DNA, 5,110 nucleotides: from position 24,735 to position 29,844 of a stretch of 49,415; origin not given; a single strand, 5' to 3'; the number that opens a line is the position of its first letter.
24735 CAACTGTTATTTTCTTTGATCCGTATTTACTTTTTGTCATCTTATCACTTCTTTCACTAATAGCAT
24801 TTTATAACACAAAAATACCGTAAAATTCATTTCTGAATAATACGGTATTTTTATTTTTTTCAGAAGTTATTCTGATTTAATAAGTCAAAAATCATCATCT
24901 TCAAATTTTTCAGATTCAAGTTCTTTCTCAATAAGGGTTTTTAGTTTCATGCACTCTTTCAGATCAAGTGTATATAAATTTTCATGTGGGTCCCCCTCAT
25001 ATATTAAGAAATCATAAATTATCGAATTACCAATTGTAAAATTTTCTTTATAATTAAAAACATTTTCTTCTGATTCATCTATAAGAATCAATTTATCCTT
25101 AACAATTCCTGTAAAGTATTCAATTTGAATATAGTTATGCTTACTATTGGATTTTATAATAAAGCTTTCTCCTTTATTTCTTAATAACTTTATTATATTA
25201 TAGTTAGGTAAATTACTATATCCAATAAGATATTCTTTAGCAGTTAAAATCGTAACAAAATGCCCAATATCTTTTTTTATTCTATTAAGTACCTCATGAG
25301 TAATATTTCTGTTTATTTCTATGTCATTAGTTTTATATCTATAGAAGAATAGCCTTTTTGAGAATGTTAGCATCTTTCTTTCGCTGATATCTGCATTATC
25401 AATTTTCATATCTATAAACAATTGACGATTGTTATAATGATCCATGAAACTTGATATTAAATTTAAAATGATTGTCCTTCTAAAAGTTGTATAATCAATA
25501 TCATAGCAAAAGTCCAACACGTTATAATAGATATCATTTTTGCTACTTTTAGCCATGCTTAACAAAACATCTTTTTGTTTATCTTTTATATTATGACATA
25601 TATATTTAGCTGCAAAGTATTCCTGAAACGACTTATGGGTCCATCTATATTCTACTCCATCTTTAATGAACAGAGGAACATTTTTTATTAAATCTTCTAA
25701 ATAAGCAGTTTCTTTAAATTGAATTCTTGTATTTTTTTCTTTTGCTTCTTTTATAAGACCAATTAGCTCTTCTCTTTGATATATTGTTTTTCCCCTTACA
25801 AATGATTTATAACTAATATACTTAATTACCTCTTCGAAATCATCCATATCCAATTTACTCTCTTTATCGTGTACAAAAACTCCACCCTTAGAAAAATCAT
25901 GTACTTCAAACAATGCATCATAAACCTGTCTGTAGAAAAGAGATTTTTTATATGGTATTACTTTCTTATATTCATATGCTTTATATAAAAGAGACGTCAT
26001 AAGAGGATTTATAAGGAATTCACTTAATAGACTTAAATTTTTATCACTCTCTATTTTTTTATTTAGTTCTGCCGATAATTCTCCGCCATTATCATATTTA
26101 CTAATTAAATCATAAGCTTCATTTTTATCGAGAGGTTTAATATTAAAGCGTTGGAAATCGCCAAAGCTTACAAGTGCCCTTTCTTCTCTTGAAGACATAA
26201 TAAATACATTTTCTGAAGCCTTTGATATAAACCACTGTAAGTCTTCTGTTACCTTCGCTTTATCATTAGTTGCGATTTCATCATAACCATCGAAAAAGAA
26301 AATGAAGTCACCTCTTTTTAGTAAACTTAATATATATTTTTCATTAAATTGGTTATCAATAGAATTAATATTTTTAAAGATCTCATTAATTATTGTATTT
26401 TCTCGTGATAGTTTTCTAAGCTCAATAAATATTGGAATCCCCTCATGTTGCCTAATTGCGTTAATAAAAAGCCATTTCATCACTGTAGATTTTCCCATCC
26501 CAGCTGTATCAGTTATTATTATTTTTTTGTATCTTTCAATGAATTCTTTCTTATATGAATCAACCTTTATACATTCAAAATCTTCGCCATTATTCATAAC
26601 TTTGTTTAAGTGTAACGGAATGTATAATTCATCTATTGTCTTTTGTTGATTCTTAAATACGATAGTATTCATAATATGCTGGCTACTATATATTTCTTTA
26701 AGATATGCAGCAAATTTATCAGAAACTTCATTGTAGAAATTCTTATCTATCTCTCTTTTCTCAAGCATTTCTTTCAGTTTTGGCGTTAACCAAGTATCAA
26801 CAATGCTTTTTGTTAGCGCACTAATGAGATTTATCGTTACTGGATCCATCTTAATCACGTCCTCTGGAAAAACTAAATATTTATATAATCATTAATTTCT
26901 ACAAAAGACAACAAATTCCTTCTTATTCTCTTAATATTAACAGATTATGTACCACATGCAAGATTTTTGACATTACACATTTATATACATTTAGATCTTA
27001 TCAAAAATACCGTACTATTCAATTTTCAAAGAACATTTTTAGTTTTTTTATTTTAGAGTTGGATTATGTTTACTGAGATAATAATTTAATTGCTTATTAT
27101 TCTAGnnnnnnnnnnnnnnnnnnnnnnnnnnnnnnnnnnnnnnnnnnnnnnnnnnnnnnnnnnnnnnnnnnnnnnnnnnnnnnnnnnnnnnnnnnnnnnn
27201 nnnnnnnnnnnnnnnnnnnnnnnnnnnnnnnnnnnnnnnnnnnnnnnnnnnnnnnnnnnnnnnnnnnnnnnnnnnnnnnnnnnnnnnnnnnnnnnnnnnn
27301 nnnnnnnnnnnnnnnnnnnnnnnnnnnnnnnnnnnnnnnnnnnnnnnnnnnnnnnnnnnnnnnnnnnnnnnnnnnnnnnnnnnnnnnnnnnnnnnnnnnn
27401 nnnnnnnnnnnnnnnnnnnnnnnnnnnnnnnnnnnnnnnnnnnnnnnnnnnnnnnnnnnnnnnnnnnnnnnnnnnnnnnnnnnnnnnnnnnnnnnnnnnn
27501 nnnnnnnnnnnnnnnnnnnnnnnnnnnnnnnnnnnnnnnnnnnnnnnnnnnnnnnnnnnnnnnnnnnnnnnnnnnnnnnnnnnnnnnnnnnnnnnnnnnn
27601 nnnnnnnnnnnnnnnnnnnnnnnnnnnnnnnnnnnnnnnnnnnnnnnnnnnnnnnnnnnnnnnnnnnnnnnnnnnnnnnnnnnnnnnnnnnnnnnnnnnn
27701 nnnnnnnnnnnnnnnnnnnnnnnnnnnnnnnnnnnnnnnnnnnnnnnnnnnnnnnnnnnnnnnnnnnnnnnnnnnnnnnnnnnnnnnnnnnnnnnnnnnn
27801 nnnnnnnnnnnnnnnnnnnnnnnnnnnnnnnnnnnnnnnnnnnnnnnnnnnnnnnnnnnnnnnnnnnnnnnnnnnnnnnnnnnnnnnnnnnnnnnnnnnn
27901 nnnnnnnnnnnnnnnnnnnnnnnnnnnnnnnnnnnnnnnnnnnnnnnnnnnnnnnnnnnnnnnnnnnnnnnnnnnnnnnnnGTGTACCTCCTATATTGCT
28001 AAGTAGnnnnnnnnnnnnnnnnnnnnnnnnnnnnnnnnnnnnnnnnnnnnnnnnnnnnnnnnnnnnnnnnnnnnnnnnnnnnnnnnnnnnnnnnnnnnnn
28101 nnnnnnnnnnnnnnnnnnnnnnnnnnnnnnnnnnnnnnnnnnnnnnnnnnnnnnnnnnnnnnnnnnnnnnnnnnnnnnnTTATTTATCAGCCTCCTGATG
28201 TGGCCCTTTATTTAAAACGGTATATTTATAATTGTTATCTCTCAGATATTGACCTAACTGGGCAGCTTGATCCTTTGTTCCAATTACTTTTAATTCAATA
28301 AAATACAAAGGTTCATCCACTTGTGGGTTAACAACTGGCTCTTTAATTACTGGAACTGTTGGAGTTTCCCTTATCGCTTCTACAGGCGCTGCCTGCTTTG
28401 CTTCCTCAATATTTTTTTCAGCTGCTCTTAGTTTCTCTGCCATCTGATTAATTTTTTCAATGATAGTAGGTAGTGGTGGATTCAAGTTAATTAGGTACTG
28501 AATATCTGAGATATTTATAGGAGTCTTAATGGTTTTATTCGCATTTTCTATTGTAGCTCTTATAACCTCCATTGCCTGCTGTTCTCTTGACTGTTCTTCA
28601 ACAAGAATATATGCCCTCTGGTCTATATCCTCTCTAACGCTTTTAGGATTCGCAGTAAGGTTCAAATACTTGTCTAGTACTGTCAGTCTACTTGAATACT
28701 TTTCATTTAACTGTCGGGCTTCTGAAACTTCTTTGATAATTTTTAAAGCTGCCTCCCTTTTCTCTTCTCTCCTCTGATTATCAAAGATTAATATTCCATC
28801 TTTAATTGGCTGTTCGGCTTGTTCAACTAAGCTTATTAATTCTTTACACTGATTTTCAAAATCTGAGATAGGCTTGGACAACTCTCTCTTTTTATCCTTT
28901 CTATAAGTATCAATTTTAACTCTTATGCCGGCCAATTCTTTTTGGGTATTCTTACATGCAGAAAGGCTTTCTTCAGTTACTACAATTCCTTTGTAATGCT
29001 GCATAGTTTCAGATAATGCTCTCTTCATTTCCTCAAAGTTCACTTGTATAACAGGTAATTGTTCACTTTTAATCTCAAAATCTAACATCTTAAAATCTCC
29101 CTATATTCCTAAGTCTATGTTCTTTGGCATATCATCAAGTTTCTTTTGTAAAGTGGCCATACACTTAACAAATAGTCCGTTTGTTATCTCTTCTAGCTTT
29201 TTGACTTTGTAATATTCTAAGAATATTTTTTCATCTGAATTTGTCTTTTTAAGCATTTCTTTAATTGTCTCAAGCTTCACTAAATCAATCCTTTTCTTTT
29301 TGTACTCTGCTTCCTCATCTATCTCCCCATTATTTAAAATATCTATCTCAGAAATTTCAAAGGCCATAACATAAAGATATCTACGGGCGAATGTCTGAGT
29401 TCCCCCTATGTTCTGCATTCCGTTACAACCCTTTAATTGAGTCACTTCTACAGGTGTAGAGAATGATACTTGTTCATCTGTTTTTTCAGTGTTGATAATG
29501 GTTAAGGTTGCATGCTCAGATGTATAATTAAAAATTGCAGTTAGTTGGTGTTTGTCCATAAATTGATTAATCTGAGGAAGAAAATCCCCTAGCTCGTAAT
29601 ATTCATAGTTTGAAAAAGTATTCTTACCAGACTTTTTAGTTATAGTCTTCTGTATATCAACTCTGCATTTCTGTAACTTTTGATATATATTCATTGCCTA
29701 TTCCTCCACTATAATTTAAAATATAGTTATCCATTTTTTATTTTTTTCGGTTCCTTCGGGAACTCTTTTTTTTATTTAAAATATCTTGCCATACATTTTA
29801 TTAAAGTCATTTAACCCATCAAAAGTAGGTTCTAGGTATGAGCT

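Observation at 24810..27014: NACHT/STAND NTPase cassette inserted into the replication module and bracketed by a 13-bp direct repeat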

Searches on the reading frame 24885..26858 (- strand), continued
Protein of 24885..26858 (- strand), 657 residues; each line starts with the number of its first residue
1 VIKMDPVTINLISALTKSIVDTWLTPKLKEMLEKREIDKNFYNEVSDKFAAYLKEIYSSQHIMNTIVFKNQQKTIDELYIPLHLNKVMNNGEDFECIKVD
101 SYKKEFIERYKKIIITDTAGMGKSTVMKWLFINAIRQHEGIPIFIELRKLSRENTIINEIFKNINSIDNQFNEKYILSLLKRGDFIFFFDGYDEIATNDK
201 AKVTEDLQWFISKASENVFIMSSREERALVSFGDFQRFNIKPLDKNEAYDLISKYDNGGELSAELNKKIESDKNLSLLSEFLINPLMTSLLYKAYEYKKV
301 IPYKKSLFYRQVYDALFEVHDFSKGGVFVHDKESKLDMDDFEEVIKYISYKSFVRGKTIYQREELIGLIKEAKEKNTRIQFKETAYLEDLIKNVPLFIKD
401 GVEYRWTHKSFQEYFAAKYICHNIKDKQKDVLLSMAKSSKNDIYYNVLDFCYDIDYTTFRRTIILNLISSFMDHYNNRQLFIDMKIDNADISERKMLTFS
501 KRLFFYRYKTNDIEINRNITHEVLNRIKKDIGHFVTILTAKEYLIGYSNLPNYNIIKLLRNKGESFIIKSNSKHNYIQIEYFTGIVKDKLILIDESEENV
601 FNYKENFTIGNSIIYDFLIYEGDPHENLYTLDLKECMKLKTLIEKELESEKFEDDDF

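Call 65: predict_structure(alignment_id=A1)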
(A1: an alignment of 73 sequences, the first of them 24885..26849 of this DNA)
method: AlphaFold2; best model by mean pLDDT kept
length: 654 residues; sequences in the alignment: 73
mean_pLDDT: 88.1   pTM: 0.85
mean pLDDT of the five models: 88.1, 88.1, 87.4, 87.2, 86.4
residues with pLDDT >= 90: 393; 70-90: 205; 50-70: 51; < 50: 5
segments of 3 or more residues with pLDDT < 50: none
pLDDT, mean of each block of 10 residues (from residue 1): 79 92 94 90 90 90 73 89 76 93 95 85 95 95 94 90 74 91 96 90 95 96 84 93 92 91 88 78 90 89 91 73 65 95 97 92 97 95 94 89 91 98 96 92 96 97 97 88 91 92 74 61 81 79 91 94 87 67 88 90 89 79 80 97 88 62
secondary structure, 60 per line:
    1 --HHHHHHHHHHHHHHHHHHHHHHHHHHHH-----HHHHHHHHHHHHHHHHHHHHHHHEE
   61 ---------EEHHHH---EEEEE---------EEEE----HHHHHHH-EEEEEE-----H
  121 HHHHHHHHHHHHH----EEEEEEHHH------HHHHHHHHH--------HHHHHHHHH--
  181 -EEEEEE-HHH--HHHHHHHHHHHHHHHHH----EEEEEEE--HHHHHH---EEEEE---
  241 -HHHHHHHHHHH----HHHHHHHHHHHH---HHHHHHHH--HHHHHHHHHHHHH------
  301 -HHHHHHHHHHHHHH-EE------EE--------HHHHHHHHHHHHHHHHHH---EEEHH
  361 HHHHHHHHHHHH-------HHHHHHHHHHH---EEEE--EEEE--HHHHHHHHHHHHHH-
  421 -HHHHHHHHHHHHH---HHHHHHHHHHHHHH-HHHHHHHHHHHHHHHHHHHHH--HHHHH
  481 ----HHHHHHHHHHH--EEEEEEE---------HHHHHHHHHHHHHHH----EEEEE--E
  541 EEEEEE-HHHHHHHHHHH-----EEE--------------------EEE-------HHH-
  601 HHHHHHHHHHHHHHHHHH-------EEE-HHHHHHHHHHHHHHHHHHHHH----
elements in order: H3-30 H36-58 H72-75 E79-83 E93-96 H101-107 E109-114 H120-133 E138-143 H153-161 H170-178 E182-187 H194-210 E215-221 H224-229 E233-237 H242-252 H257-268 H272-279 H282-294 H302-315 H335-352 E356-358 H359-372 H380-390 E394-397 E400-403 H406-419 H422-434 H438-451 H453-473 H476-480 H485-495 E498-504 H514-528 E533-537 E540-546 H548-558 E564-566 E587-589 H601-618 E626-628 H630-650

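Call 70: fold_search(model_id=the predicted structure, library=pdb)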
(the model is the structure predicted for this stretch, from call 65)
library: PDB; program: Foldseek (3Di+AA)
matches with E <= 10: 1063; with E <= 0.001: 129
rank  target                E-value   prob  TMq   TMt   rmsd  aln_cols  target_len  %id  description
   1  4kxf_B                7.1e-14  1.00  0.49  0.36   5.1       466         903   14  Crystal structure of NLRC4 reveals its autoinhibition mechanism (released 2013-07-24)
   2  4kxf_H                1.4e-13  1.00  0.50  0.37   4.6       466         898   15  Crystal structure of NLRC4 reveals its autoinhibition mechanism (released 2013-07-24)
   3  4kxf_K                1.7e-13  1.00  0.49  0.37   4.9       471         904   15  Crystal structure of NLRC4 reveals its autoinhibition mechanism (released 2013-07-24)
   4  4kxf_F                1.8e-13  1.00  0.49  0.36   5.0       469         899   15  Crystal structure of NLRC4 reveals its autoinhibition mechanism (released 2013-07-24)
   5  4kxf_D                1.9e-13  1.00  0.49  0.37   4.9       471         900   15  Crystal structure of NLRC4 reveals its autoinhibition mechanism (released 2013-07-24)
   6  4kxf_N                4.9e-13  1.00  0.49  0.37   4.8       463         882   15  Crystal structure of NLRC4 reveals its autoinhibition mechanism (released 2013-07-24)
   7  4kxf_L                9.4e-13  1.00  0.49  0.37   4.7       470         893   15  Crystal structure of NLRC4 reveals its autoinhibition mechanism (released 2013-07-24)
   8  8fvu_B                4.5e-12  1.00  0.33  0.25  12.6       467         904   16  Cryo-EM structure of human Needle/NAIP/NLRC4 (R288A) (released 2024-01-03)
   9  5irm_C                1.5e-11  1.00  0.48  0.41   8.0       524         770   13  Crystal structure of rabbit NOD2 in an ADP-bound state (Crystal form2) (released 2016-06-29)
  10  8swk_A                1.6e-11  1.00  0.46  0.37   7.8       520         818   13  Cryo-EM structure of NLRP3 closed hexamer (released 2024-02-14)
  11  8fw2_A                2.0e-11  1.00  0.33  0.25  12.6       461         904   14  Cryo-EM structure of full-length human NLRC4 inflammasome with C11 symmetry (released 2024-01-03)
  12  7alv                  4.6e-11  1.00  0.42  0.57   5.5       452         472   13  Crystal Structure of NLRP3 NACHT domain in complex with a potent inhibitor (released 2021-10-20)
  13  5irn                  5.0e-11  1.00  0.45  0.40   5.3       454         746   10  Crystal structure of rabbit NOD2 in an ADP-bound state (Crystal form1) (released 2016-06-29)
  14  8wsm                  9.6e-11  1.00  0.44  0.60   5.7       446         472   15  NLRP3 NACHT domain in complex with compound 32 (released 2023-11-22)
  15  9gu4                  1.1e-10  1.00  0.44  0.58   5.4       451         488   15  Crystal structure of NLRP3 in complex with inhibitor NP3-253 (released 2024-12-11)
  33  8fvu_A                3.4e-09  1.00  0.36  0.19  15.9       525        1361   13  Cryo-EM structure of human Needle/NAIP/NLRC4 (R288A) (released 2024-01-03)
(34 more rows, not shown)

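Call 81: search_solved_structures(query=A1, max_evalue=1)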
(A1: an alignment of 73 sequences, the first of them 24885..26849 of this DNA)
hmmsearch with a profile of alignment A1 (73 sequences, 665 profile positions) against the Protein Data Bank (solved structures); distinct sequences matched with E-value up to 1: 5.
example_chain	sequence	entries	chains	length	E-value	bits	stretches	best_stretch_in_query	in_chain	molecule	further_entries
8fvu_B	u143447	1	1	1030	0.007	18.2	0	117-291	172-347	NLR family CARD domain-containing protein 4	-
3jbl_K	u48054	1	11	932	0.011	17.6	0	391-446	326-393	NLR family CARD domain-containing protein 4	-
8fw2_A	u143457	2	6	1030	0.013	17.3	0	117-291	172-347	NLR family CARD domain-containing protein 4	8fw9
4kxf_K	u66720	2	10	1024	0.013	17.3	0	391-446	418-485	NLR family CARD domain-containing protein 4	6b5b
5aj2_B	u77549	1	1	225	0.4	12.4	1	391-450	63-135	NLR FAMILY CARD DOMAIN-CONTAINING PROTEIN 4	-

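Call 82: search_dna_similar(query=window:24885-26849:-, collection=phages, mode=protein, max_rows=25, max_evalue=0.00001)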
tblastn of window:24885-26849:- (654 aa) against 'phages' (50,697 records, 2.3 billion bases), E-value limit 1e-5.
Records with a match: 4; places in all: 4; records where one place covers at least 80% of the query: 2.
Best place of each record, by identity: <60% 4.
By first word of the organism name: Clostridium 2; Vibrio 2.
By host as written in the record: - 2; Vibrio cyclitrophicus 10N.286.49.B11 1; Vibrio cyclitrophicus 10N.286.54.E11 1.
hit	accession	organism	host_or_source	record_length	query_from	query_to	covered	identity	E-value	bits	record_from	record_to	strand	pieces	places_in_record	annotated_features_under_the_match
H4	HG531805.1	Clostridium phage CDMH1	-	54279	4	636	97%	40.5%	7e-132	434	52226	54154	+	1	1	CDHM1_gp84: putative signalling/NTPase protein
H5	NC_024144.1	Clostridium phage CDMH1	-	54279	4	636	97%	40.5%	7e-132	434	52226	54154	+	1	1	CDHM1_gp84: putative signalling/NTPase protein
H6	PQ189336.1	Vibrio phage 10N.286.49.B11_PE003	Vibrio cyclitrophicus 10N.286.49.B11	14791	108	452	53%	27.9%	4e-22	107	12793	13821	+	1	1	hypothetical protein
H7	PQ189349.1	Vibrio phage 10N.286.54.E11_PE003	Vibrio cyclitrophicus 10N.286.54.E11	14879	108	452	53%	27.9%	4e-22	107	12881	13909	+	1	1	hypothetical protein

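Call 83: get_annotated_region(hit=H5, flank=6000)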
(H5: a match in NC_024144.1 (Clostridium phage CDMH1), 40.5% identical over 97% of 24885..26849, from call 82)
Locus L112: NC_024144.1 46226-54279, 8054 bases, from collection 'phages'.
description: Clostridium phage CDMH1 complete genome.
organism: Clostridium phage CDMH1 (NCBI taxid 1411095)
taxonomy: Viruses; Duplodnaviria; Heunggongvirae; Uroviricota; Caudoviricetes; Yongloolinvirus; Yongloolinvirus CDMH1
host: -; source: -; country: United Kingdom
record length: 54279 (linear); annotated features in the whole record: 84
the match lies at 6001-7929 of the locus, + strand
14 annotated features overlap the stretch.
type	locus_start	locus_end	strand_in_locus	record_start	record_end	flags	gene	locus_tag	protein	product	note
CDS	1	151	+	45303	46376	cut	CDHM1_gp71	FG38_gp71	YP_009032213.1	DNA methyltransferase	-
CDS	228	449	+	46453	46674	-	CDHM1_gp72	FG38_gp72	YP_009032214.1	hypothetical protein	-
CDS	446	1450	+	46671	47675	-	CDHM1_gp73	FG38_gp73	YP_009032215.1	nucleoid-associated protein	-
CDS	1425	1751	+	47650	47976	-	CDHM1_gp74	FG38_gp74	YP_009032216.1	hypothetical protein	-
CDS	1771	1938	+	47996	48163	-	CDHM1_gp75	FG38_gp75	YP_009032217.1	hypothetical protein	-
CDS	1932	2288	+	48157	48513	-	CDHM1_gp76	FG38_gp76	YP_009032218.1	hypothetical protein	-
CDS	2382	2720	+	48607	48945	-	CDHM1_gp77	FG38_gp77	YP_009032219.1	peptide chain release factor-like protein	-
CDS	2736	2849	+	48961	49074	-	CDHM1_gp78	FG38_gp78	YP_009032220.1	hypothetical protein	-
CDS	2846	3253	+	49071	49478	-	CDHM1_gp79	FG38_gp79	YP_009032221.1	RusA-like Holliday junction resolvase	-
CDS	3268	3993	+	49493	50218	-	CDHM1_gp80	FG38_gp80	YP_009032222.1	anti-repressor Ant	-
CDS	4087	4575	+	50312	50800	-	CDHM1_gp81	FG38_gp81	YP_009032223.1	hypothetical protein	-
CDS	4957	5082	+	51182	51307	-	CDHM1_gp82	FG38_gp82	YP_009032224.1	hypothetical protein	-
CDS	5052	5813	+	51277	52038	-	CDHM1_gp83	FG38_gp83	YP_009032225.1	putative regulatory protein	-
CDS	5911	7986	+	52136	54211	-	CDHM1_gp84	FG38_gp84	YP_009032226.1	putative signalling/NTPase protein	-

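Call 101: fold_search(model_id=the predicted structure, library=viral)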
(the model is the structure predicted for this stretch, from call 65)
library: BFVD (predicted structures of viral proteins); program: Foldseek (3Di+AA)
matches with E <= 10: 664; with E <= 0.001: 15
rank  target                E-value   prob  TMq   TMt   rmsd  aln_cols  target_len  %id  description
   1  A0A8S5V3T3            3.0e-12  1.00  0.29  0.24  21.6       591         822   13  NLR family CARD domain-containing protein-inhibition, Muti-domain, Innate Immunity, Phosphorylation [Siphoviridae sp. cteDy1]
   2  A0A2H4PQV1            5.6e-06  1.00  0.32  0.46  18.7       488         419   14  (no name in the UniProt tables at hand)
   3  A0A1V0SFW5            5.0e-05  1.00  0.22  0.29  14.7       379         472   12  Replication factor C small subunit [Hokovirus HKV1]
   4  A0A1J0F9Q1            5.4e-05  1.00  0.22  0.32  15.7       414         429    9  (no name in the UniProt tables at hand)
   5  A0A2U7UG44            5.7e-05  1.00  0.20  0.30  19.7       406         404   11  Replication factor C subunit [Pandoravirus macleodensis]
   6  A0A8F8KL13            6.2e-05  1.00  0.23  0.42   9.8       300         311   13  Replication factor C clamp loader [Clandestinovirus]
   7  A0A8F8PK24            6.9e-05  1.00  0.23  0.39  11.8       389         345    9  Replication factor C clamp loader [Clandestinovirus]
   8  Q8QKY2                1.9e-04  1.00  0.22  0.39  14.8       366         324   10  EsV-1-87 [Ectocarpus siliculosus virus 1 (isolate New Zealand/Kaikoura/1988)]
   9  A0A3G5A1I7            2.1e-04  1.00  0.22  0.29  21.5       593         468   12  Replication factor C large subunit [Gaeavirus sp.]
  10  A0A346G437            2.2e-04  1.00  0.21  0.36  15.2       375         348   12  (no name in the UniProt tables at hand)
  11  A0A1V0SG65            5.0e-04  0.98  0.21  0.21  25.2       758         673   10  Replication factor C large subunit [Hokovirus HKV1]
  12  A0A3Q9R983            6.6e-04  1.00  0.22  0.29  14.4       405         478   12  Sliding-clamp-loader large subunit [Escherichia phage vB_EcoM_005]
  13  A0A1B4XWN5            7.6e-04  1.00  0.20  0.34  15.8       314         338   14  Clamp loader subunit [Tenacibaculum phage pT24]
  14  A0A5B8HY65            8.7e-04  1.00  0.21  0.36  13.0       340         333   14  Uncharacterized protein [Mimiviridae sp. ChoanoV1]
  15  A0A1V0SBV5            9.1e-04  1.00  0.17  0.17  14.1       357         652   12  Replication factor C small subunit [Catovirus CTV1]
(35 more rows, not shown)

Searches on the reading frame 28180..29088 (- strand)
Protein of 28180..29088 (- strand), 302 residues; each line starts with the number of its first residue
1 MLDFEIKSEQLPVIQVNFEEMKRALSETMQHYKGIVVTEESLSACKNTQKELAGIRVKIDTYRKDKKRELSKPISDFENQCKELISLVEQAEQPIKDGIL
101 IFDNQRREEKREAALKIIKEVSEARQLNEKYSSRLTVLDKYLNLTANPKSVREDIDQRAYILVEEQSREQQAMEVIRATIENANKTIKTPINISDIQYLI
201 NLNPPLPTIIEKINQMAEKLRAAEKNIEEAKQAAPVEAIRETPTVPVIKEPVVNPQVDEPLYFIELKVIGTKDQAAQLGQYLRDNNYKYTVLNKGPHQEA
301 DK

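Call 4: search_protein_families(library=pfam, proteins=[window:28180-29088:-], max_evalue=0.01)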
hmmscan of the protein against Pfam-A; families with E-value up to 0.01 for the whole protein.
window:28180-29088:- (302 aa): 1 family
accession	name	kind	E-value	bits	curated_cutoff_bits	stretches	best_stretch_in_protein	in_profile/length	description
PF07083.16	DUF1351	-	1.8e-27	96.9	27.8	1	10-219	7-208/210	Protein of unknown function (DUF1351)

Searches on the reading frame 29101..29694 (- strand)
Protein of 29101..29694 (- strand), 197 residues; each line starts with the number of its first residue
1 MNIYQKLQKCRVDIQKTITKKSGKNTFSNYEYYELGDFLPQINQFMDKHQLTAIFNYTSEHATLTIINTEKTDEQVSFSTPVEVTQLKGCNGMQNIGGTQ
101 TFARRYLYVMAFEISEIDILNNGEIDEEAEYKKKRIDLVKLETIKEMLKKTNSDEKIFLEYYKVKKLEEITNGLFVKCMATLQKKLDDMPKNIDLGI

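Call 4: search_protein_families(library=pfam, proteins=[window:29101-29694:-], max_evalue=0.01)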
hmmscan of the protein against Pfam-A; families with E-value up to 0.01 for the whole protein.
window:29101-29694:- (197 aa): 1 family
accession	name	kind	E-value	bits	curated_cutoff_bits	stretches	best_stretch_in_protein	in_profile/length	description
PF04404.17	ERF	-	1.9e-11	44.6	25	1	3-118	1-123/153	ERF superfamily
